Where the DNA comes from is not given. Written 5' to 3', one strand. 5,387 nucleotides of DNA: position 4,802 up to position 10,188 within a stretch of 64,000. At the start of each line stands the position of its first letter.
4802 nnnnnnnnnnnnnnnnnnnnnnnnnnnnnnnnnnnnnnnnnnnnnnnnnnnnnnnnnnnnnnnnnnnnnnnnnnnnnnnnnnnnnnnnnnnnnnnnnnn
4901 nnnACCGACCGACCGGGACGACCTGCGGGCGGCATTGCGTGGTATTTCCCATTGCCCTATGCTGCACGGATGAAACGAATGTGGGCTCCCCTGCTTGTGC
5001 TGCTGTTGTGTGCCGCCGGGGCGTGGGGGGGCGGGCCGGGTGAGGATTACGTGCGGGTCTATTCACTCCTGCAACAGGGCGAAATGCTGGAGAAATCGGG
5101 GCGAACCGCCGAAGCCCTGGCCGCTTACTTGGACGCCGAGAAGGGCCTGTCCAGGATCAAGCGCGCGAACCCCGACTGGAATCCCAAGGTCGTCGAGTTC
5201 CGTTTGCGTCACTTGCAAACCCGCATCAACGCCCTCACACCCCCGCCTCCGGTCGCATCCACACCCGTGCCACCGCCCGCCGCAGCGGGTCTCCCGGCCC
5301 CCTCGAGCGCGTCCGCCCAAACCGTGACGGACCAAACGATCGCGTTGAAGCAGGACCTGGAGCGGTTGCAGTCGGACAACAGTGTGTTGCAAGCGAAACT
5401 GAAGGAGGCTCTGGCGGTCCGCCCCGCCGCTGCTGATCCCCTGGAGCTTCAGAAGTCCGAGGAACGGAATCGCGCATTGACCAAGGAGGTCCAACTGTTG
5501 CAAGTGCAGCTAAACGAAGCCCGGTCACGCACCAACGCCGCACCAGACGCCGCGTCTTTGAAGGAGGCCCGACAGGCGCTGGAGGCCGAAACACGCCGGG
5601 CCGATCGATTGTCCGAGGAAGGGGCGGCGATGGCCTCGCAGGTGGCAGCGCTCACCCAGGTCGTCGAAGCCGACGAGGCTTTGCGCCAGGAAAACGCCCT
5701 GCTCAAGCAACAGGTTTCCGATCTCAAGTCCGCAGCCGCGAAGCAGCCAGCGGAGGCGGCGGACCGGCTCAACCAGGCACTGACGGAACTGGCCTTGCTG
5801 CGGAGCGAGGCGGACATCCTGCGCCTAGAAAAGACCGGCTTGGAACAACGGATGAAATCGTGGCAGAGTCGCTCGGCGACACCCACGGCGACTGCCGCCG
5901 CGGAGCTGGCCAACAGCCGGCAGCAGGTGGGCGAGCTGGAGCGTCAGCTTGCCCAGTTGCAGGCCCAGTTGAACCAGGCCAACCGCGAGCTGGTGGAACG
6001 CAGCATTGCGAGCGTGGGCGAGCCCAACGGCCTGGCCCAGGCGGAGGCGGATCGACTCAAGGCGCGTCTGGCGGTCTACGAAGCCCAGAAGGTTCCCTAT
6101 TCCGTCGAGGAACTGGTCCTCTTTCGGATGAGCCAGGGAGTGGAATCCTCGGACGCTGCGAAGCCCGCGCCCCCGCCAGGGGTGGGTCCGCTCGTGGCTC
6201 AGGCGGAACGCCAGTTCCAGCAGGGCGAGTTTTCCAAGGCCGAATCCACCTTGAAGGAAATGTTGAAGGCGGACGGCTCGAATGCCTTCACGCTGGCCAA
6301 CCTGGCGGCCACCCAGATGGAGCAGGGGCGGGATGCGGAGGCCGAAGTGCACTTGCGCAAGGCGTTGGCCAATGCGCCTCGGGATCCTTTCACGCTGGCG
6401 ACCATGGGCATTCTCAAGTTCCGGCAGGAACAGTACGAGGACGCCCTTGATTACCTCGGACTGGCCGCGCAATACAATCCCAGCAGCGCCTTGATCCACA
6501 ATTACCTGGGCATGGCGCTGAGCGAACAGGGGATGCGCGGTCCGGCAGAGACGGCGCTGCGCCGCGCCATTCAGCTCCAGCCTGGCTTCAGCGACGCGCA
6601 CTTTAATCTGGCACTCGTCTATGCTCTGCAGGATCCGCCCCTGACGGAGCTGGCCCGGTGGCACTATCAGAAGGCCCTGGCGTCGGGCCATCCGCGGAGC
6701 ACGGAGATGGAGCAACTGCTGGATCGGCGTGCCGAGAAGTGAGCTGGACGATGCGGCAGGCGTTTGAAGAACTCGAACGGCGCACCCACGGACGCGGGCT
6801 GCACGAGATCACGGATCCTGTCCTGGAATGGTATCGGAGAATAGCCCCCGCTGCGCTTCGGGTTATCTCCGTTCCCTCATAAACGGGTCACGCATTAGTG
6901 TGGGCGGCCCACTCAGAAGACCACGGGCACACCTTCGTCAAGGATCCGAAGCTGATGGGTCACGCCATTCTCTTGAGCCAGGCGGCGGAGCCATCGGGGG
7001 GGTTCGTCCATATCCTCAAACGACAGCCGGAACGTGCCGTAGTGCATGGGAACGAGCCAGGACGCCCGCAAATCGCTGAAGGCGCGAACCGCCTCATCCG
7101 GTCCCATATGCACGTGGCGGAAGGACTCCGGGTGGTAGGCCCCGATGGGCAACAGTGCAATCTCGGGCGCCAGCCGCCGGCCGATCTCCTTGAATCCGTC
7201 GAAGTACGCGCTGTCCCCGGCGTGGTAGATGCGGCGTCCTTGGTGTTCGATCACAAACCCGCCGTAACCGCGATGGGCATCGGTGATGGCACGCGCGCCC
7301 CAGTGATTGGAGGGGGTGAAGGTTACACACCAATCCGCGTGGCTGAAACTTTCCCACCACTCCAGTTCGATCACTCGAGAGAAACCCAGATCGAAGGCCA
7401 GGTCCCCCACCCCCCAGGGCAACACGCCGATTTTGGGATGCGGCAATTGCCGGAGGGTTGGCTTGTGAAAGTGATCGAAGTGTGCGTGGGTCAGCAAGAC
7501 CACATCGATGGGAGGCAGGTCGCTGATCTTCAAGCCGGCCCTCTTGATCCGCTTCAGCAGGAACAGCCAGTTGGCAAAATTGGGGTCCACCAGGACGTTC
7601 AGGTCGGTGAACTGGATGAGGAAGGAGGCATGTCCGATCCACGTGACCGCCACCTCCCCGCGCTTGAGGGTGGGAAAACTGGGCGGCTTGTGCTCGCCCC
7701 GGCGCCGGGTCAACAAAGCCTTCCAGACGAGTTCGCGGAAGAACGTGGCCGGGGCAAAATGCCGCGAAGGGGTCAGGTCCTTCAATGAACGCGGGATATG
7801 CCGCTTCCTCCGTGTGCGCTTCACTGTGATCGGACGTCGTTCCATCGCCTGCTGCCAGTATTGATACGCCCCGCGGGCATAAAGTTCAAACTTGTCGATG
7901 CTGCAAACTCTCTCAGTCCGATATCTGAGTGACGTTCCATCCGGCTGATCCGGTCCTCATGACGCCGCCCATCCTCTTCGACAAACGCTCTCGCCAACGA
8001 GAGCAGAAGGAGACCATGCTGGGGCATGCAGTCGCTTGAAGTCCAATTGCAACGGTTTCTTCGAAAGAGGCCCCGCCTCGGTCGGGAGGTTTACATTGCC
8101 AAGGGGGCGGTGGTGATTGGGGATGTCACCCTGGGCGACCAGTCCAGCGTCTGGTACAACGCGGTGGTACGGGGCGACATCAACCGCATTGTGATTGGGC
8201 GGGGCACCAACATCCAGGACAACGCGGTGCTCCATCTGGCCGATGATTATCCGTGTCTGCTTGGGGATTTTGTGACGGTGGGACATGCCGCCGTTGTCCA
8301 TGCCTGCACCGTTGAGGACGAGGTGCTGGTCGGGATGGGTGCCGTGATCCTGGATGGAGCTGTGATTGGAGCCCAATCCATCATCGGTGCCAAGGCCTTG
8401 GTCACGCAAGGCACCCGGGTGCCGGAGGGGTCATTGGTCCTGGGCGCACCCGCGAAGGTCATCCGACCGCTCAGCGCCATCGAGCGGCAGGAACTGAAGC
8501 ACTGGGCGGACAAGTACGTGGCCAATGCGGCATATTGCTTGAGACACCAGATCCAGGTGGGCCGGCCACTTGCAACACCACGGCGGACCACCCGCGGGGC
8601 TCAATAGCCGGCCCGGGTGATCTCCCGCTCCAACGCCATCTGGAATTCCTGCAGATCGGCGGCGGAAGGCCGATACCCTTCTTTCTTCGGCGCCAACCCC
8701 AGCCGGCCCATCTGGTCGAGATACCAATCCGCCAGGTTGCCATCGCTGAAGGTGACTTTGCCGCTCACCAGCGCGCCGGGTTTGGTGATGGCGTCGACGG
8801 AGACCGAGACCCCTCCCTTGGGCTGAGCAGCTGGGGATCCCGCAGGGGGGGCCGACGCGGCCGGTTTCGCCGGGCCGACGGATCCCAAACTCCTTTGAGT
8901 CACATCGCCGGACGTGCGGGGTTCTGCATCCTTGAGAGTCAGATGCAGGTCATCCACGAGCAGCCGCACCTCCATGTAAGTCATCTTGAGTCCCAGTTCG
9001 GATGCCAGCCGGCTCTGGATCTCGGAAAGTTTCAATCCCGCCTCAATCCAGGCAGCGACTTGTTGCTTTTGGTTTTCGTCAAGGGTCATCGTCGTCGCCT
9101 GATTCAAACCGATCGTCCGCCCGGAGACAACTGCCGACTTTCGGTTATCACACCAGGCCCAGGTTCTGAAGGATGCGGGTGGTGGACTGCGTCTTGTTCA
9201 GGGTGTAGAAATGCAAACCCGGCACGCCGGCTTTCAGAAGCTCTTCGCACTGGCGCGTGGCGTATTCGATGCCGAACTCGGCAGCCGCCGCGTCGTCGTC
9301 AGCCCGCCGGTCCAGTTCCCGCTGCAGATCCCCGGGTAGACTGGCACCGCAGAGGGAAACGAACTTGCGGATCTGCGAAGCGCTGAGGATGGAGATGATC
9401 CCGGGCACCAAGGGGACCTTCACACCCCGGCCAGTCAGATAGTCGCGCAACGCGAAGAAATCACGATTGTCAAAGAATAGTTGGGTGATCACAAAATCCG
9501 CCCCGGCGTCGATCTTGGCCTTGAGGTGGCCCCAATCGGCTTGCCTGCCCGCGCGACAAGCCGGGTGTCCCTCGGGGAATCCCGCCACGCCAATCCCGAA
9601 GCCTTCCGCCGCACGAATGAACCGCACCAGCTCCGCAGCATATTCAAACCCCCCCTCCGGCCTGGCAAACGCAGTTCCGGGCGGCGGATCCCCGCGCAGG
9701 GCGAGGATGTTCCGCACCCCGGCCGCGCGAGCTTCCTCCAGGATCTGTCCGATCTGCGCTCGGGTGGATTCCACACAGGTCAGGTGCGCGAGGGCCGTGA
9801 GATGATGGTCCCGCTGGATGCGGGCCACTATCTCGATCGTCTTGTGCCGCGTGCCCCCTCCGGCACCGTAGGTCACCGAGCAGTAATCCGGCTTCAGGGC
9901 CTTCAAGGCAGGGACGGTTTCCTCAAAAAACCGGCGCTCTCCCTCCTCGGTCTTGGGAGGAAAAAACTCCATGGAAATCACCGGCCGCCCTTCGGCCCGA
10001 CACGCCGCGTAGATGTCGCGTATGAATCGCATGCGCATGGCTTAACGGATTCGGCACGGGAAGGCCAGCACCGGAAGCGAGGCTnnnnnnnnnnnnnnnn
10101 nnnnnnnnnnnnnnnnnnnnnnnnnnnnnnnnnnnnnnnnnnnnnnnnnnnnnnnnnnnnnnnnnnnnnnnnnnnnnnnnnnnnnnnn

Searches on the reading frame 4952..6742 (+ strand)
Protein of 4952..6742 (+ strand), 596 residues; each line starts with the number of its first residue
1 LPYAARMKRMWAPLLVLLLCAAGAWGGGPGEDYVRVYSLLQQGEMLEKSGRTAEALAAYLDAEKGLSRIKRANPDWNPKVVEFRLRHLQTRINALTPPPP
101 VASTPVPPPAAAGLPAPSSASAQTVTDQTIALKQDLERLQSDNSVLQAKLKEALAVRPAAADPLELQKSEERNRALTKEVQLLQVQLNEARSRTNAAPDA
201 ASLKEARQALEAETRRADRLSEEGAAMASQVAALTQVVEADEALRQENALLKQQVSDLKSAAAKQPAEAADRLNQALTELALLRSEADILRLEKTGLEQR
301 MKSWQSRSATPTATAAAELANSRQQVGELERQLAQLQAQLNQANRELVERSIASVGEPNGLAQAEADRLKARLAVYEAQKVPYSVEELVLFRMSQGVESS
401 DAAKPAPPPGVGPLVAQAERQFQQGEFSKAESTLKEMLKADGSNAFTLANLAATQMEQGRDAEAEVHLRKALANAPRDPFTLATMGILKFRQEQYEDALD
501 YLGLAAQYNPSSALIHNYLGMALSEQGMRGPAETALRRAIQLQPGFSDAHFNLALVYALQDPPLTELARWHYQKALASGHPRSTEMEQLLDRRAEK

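Call 12: search_protein_families(library=pfam, max_evalue=0.001, proteins=[window:4952-6742:+])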
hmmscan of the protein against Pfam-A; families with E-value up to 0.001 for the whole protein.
window:4952-6742:+ (596 aa): 9 families
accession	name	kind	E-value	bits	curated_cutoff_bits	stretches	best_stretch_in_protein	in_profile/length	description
PF07719.23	TPR_2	-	2e-15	56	27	0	446-478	2-34/34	Tetratricopeptide repeat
PF00515.34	TPR_1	-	9.5e-15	54.2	27.8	0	446-477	2-33/34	Tetratricopeptide repeat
PF13431.12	TPR_17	-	5.6e-11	42.3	24.4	0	536-560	2-26/34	Tetratricopeptide repeat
PF14559.12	TPR_19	-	9.3e-08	32.7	25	1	422-479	2-59/68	Tetratricopeptide repeat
PF13428.12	TPR_14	-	3.7e-07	30.6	23.5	0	450-482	6-38/44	Tetratricopeptide repeat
PF13414.12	TPR_11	-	1.9e-06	27.9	26.8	0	490-527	5-42/42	TPR repeat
PF13432.12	TPR_16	-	3.4e-05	24.6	32.7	0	416-479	2-65/65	Tetratricopeptide repeat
PF13181.12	TPR_8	-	3.9e-05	23.9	25.7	0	519-544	7-32/34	Tetratricopeptide repeat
PF13424.12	TPR_12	-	0.00032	21.3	30.1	1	447-502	5-68/77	Tetratricopeptide repeat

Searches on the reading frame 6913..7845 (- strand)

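Call 12: search_protein_families(library=pfam, max_evalue=0.001, proteins=[window:6913-7845:-])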
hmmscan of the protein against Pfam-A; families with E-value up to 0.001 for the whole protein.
window:6913-7845:- (310 aa): 3 families
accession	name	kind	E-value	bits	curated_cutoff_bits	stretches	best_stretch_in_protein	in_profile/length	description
PF12706.13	Lactamase_B_2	-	2.9e-34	118.9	27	1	83-269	2-200/200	Beta-lactamase superfamily domain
PF13483.12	Lactamase_B_3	-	1.7e-23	83.8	24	1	67-268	2-160/160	Beta-lactamase superfamily domain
PF00753.33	Lactamase_B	-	2.4e-07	31.4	22.7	1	68-126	2-57/196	Metallo-beta-lactamase superfamily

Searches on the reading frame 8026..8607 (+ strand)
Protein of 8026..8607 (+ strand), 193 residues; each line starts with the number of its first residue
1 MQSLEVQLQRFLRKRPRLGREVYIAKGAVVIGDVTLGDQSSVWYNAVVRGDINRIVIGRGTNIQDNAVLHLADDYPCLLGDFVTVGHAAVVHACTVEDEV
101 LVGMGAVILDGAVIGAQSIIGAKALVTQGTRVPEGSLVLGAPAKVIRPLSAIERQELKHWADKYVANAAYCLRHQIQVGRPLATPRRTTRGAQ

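Call 12: search_protein_families(library=pfam, max_evalue=0.001, proteins=[window:8026-8607:+])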
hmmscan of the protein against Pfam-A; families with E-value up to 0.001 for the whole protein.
window:8026-8607:+ (193 aa): 2 families
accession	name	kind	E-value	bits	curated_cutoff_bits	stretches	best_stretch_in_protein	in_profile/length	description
PF00132.30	Hexapep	-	9.4e-17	60.4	27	2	94-127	2-35/36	Bacterial transferase hexapeptide (six repeats)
PF25084.1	LbH_EIF2B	-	1.9e-08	34.7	54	1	20-124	8-103/105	EIF2B subunit epsilon LbH domain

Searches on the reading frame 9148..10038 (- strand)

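Call 12: search_protein_families(library=pfam, max_evalue=0.001, proteins=[window:9148-10038:-])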
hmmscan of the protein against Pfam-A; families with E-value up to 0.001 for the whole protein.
window:9148-10038:- (296 aa): 1 family
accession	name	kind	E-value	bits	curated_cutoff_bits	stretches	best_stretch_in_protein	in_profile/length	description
PF02219.23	MTHFR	-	2e-93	313.3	24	1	15-294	7-287/287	Methylenetetrahydrofolate reductase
